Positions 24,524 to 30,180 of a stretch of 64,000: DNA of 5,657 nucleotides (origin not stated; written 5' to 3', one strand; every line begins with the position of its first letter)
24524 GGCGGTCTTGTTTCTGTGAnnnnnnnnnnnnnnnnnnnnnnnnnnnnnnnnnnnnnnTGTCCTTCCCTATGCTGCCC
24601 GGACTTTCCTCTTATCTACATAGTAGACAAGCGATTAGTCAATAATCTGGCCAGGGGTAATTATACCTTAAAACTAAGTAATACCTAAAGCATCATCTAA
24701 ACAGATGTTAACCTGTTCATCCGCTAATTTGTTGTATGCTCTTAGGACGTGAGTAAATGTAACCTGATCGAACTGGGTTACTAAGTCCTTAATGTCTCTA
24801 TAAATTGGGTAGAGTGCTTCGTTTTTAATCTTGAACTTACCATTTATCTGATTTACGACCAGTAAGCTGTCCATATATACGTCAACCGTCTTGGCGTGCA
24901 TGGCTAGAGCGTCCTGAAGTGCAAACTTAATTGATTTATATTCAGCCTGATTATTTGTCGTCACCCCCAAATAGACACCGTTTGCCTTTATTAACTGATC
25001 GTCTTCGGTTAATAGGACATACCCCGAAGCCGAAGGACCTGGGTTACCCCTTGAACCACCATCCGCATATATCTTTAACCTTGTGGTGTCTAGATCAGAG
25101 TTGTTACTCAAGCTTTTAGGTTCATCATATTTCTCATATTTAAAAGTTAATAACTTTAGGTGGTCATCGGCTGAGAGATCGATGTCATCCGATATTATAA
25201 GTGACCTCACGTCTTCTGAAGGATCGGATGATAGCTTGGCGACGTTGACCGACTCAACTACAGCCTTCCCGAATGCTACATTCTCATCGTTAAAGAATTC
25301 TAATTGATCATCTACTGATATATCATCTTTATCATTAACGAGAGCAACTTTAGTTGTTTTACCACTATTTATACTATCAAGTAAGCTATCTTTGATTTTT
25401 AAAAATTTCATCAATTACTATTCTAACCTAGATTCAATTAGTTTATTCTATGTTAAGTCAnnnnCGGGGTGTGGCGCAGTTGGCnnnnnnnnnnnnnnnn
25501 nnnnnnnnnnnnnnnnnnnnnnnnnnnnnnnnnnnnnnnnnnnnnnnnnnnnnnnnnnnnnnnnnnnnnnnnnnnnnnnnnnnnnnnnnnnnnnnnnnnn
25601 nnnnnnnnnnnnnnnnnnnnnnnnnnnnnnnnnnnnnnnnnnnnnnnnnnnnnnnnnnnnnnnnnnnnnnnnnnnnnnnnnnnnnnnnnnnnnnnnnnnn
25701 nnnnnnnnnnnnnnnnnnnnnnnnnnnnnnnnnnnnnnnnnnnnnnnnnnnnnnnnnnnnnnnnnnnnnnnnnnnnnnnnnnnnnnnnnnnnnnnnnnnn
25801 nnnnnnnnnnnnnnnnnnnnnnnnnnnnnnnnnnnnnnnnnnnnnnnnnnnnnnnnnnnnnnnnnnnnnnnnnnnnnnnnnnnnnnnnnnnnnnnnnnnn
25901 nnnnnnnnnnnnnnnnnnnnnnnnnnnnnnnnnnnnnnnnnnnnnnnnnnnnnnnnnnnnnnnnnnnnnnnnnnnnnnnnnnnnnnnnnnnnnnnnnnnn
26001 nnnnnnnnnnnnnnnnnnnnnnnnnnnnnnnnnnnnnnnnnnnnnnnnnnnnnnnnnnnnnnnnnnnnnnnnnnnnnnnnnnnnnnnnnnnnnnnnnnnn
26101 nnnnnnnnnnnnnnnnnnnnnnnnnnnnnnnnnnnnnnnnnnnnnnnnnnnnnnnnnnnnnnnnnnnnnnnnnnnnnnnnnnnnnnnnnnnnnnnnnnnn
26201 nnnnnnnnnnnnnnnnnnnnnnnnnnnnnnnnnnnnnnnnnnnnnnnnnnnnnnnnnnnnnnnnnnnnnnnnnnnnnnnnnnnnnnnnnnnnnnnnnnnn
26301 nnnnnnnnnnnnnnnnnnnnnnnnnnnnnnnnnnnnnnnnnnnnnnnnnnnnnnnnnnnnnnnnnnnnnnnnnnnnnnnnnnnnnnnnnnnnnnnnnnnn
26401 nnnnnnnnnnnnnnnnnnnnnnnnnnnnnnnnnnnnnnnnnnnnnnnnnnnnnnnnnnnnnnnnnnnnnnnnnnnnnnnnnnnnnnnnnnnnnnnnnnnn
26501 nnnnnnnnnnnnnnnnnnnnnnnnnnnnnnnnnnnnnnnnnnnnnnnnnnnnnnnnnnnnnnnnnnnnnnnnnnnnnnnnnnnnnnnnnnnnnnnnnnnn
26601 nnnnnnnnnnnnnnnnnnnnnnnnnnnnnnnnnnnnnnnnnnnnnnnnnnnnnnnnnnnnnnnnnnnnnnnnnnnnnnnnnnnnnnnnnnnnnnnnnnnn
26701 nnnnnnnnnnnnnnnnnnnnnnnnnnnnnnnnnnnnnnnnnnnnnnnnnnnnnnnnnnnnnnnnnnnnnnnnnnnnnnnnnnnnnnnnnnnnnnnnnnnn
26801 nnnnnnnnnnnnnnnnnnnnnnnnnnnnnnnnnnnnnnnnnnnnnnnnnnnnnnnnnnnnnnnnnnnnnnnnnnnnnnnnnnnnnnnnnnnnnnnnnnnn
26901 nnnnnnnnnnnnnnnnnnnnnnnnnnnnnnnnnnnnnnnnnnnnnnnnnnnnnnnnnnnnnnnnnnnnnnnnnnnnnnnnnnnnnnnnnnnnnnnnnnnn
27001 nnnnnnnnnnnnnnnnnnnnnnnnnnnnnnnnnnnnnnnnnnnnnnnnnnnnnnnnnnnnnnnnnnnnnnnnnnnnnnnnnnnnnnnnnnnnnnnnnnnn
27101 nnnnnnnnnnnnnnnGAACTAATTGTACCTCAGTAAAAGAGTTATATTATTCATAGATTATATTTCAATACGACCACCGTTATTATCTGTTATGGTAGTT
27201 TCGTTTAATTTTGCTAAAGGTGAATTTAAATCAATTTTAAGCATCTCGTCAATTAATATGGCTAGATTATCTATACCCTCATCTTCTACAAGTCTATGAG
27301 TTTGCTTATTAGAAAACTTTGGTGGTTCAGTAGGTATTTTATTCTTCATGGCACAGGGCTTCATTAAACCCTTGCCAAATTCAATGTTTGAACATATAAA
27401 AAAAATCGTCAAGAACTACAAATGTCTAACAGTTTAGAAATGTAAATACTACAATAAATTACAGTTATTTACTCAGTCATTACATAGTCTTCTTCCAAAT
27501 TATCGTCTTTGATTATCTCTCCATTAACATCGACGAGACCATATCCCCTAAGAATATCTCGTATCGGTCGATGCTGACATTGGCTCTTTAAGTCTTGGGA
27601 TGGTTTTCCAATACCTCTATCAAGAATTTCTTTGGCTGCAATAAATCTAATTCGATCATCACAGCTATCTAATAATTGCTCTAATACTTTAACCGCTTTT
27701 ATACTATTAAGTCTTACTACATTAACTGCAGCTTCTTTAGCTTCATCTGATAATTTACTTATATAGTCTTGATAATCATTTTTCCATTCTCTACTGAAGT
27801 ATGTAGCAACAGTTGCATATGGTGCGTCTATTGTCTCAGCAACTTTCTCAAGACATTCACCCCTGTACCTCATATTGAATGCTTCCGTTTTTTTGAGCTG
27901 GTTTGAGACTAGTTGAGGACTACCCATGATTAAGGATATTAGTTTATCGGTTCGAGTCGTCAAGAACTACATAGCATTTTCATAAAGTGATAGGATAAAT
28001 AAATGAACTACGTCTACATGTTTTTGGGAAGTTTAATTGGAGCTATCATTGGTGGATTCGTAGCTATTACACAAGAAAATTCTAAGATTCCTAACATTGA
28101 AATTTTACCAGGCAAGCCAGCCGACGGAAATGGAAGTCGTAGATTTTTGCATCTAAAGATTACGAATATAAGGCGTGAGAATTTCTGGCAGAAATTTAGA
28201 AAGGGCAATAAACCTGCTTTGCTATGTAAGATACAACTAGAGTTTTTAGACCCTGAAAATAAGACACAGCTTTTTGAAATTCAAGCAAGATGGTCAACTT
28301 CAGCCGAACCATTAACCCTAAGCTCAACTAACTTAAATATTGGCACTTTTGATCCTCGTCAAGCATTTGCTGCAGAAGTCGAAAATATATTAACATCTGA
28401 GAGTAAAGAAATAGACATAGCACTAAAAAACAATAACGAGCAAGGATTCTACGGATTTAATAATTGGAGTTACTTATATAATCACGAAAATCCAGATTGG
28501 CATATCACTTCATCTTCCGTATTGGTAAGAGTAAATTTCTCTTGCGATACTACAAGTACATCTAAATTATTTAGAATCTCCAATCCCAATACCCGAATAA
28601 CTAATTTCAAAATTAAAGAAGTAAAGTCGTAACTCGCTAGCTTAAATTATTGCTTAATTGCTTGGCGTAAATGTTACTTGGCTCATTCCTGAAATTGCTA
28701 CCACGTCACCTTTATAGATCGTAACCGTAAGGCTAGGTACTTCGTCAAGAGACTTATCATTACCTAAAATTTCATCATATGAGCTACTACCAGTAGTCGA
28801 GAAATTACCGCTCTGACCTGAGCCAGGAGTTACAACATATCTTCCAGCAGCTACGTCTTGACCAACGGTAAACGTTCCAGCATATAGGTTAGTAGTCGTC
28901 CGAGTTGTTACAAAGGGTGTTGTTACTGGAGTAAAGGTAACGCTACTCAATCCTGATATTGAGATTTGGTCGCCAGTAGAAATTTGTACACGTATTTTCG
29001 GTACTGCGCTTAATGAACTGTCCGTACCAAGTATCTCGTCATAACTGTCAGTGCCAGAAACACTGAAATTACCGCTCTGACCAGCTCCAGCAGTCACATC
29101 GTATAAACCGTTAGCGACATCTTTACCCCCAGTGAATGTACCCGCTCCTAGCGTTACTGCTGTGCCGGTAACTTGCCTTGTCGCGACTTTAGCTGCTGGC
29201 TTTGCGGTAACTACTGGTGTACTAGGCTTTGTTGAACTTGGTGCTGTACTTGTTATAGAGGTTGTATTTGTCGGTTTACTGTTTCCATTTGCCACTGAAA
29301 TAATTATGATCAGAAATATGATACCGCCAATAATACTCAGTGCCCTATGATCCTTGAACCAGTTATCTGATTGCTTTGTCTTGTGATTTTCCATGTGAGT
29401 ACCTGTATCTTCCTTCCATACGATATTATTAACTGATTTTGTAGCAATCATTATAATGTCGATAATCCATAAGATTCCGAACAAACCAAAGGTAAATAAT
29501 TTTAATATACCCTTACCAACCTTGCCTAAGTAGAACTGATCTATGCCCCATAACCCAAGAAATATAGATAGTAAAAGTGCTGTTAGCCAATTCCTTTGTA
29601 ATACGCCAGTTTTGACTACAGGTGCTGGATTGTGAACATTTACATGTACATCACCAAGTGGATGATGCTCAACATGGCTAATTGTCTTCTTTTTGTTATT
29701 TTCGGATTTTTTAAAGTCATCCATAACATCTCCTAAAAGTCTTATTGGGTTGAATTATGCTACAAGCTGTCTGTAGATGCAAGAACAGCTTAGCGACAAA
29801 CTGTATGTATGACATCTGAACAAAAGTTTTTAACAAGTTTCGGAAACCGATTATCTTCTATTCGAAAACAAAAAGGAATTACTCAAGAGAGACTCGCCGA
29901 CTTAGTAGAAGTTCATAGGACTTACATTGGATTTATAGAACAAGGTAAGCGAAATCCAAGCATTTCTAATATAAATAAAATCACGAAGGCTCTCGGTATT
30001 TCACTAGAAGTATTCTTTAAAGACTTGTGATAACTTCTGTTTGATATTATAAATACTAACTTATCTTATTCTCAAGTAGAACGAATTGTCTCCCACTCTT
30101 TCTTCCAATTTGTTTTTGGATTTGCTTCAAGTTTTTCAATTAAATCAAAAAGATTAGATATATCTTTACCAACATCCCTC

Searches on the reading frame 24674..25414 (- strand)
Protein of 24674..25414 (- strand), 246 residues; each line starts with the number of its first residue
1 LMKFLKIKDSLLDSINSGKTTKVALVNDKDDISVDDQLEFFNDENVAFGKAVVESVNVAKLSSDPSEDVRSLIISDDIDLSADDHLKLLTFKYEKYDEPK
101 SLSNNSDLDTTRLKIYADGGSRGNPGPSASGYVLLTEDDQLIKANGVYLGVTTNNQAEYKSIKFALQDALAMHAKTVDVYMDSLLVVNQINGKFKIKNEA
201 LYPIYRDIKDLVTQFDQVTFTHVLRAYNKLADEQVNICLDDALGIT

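Call 34: find_encoding_contigs(protein=window:24674-25414:-, flank=10000, max_places=6)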
Protein window:24674-25414:- (246 aa): no gene with exactly this product is on record in the collection.

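Call 70: search_protein_families(library=pfam, proteins=[window:24674-25414:-], max_evalue=0.001)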
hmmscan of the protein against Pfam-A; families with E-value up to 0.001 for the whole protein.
window:24674-25414:- (246 aa): 2 families
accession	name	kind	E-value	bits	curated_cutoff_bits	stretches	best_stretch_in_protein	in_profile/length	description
PF13456.12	RVT_3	-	2.9e-20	72.9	21.6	1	118-236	3-121/123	Reverse transcriptase-like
PF00075.30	RNase_H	-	3.5e-11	43.9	25.8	1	112-194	3-79/141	RNase H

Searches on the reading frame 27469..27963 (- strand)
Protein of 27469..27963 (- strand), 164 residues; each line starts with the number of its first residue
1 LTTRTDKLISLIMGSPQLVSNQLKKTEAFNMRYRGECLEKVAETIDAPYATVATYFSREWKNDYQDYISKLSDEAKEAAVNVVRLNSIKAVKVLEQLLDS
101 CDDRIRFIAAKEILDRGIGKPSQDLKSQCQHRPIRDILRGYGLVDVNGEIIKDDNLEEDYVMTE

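Call 14: search_protein_families(library=pfam, proteins=[window:27469-27963:-], max_evalue=0.01)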
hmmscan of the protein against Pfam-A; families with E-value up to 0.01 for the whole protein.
window:27469-27963:- (164 aa): 0 families

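Call 41: search_protein_families(library=phrogs, proteins=[window:27469-27963:-], max_evalue=0.01)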
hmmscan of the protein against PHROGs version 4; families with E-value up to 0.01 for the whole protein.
window:27469-27963:- (164 aa): 2 families
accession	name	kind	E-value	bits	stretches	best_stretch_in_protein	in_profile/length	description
phrog_2538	-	head and packaging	0.0017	19.5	1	58-123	36-97/129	terminase small subunit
phrog_7407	-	unknown function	0.0017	19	1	64-127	178-239/370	-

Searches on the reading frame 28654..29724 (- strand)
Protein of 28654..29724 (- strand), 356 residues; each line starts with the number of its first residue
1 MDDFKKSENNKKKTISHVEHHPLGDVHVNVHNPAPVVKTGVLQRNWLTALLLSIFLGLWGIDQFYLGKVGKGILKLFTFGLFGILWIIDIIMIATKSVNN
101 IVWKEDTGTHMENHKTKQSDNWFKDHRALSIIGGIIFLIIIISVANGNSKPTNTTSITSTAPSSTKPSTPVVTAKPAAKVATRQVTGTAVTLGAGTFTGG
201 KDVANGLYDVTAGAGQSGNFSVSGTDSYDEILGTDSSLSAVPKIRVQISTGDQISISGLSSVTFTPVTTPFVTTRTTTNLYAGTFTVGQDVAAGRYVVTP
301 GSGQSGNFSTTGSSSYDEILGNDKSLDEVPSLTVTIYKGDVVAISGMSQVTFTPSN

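Call 14: search_protein_families(library=pfam, proteins=[window:28654-29724:-], max_evalue=0.01)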
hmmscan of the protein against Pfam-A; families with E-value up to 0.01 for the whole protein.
window:28654-29724:- (356 aa): 1 family
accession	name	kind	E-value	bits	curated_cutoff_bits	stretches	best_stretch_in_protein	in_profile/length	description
PF05154.21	TM2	-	1.4e-15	57.6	27.9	1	43-91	2-51/51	TM2 domain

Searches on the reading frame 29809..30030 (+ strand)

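Call 14: search_protein_families(library=pfam, proteins=[window:29809-30030:+], max_evalue=0.01)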
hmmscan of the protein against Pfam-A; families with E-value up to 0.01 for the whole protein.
window:29809-30030:+ (73 aa): 4 families
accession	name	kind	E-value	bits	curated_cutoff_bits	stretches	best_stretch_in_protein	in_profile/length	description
PF01381.28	HTH_3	-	7.6e-17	61.5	23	1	17-69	3-55/55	Helix-turn-helix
PF12844.13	HTH_19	-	3.5e-11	43.3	30.2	1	12-67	1-56/64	Helix-turn-helix domain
PF13560.12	HTH_31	-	5.6e-10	39.8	27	1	11-66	2-58/64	Helix-turn-helix domain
PF13443.12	HTH_26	-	8.8e-06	26.3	22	1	14-67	1-55/63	Cro/C1-type HTH DNA-binding domain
